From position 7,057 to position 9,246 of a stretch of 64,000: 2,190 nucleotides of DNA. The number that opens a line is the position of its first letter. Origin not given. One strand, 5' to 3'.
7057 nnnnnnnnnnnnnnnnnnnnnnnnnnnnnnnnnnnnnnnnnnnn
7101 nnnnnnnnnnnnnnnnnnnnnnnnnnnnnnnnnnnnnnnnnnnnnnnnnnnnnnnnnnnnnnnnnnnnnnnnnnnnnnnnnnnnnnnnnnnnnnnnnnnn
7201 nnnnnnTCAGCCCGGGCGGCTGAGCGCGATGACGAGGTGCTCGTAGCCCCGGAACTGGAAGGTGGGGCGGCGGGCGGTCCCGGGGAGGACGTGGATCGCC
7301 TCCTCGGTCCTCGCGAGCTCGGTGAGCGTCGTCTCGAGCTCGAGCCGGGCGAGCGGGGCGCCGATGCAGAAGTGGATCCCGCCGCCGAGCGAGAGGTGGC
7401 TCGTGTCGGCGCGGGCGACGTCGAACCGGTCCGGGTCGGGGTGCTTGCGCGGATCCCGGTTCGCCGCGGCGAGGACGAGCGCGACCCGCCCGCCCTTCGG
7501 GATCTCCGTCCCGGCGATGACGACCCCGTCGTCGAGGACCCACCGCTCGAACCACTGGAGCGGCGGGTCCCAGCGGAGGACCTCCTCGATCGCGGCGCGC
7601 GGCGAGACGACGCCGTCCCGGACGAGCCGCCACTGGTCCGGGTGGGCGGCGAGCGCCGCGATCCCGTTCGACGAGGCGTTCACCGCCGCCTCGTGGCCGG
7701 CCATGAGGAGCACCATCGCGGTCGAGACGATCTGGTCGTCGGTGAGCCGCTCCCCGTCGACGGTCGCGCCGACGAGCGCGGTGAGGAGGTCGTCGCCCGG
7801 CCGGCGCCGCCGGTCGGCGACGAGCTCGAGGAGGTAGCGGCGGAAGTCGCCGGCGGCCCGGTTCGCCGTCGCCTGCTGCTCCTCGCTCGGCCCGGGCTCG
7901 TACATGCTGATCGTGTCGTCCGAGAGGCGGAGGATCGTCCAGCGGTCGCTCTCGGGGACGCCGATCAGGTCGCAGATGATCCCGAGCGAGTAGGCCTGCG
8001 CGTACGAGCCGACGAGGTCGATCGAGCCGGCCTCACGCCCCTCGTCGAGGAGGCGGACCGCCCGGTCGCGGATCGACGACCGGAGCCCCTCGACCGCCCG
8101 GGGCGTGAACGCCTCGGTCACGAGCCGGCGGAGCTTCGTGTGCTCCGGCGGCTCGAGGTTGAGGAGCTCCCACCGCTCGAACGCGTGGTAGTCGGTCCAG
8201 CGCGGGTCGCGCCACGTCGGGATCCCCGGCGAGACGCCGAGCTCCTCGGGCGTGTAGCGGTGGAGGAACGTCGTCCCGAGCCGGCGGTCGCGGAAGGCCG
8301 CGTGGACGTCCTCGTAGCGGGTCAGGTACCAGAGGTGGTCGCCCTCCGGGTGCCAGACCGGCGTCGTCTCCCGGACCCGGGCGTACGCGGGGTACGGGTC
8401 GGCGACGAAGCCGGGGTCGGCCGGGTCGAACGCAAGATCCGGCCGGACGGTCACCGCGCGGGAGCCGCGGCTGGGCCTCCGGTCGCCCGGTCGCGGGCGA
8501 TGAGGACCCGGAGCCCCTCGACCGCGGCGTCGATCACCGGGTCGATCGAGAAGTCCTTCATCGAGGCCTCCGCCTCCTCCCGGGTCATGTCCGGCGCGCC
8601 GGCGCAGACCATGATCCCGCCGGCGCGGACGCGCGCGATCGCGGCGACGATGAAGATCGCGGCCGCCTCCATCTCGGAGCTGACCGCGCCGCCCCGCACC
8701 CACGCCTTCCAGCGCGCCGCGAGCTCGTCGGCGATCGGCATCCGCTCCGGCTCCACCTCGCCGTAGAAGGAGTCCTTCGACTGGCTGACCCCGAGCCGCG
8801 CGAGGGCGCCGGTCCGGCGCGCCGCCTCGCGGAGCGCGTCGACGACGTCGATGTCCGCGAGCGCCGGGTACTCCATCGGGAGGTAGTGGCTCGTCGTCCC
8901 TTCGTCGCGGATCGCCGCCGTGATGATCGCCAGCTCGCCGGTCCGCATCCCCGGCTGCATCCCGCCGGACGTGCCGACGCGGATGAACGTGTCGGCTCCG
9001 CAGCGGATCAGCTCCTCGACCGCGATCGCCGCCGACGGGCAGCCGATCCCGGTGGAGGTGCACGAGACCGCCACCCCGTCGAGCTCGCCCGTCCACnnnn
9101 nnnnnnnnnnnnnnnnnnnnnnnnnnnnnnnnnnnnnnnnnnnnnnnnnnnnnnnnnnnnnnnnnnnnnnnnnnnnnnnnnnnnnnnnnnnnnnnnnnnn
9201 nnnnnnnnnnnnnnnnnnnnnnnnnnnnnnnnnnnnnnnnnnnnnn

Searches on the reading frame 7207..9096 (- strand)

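Call 53: search_protein_families(library=pfam, proteins=[window:7207-9096:-], max_evalue=0.01)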
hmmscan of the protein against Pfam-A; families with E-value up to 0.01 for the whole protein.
window:7207-9096:- (629 aa): 1 family
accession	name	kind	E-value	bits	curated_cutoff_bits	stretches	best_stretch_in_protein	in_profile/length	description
PF00067.27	p450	-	4e-22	79.1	22.8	2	501-594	326-428/462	Cytochrome P450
